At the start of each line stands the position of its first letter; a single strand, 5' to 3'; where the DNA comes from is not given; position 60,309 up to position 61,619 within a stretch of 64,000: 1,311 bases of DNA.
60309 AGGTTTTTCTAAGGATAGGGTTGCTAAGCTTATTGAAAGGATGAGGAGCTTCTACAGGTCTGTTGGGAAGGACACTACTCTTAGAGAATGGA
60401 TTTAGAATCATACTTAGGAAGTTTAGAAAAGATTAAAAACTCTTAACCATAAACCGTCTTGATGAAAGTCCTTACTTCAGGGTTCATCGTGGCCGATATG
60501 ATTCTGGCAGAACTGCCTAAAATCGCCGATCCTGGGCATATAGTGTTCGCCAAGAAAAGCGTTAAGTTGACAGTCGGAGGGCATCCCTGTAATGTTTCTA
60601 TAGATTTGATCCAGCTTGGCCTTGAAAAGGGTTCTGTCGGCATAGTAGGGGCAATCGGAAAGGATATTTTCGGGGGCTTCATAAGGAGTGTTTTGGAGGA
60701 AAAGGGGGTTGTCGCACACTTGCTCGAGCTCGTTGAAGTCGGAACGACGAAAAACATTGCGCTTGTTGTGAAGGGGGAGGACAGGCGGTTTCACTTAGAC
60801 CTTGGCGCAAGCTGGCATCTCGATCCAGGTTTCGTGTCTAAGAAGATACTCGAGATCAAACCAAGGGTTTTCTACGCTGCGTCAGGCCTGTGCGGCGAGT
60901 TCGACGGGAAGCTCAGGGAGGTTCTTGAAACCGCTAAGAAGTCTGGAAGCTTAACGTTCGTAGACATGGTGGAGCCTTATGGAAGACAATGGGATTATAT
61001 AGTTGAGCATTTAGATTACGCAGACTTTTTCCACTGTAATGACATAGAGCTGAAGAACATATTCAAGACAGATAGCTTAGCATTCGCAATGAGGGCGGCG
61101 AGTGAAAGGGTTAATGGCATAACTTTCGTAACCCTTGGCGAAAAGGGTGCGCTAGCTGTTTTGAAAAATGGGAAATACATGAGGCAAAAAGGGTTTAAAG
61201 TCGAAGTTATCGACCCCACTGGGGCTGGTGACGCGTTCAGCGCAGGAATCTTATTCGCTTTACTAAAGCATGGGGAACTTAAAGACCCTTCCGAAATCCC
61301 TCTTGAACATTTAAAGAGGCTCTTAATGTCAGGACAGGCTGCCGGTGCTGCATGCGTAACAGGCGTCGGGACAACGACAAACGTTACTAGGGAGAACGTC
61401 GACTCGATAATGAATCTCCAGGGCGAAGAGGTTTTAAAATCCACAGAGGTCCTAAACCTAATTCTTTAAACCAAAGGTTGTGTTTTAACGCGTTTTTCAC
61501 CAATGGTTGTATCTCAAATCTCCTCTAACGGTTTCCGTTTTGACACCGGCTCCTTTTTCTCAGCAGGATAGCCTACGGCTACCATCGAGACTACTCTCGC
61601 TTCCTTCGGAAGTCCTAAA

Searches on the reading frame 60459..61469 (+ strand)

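Call 77: search_protein_families(library=pfam, proteins=[window:60459-61469:+], max_evalue=0.00001)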
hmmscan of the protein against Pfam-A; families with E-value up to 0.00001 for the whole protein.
window:60459-61469:+ (336 aa): 1 family
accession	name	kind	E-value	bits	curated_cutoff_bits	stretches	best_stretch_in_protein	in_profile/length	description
PF00294.29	PfkB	-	1.1e-34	120.5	25.8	1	25-308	22-298/302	pfkB family carbohydrate kinase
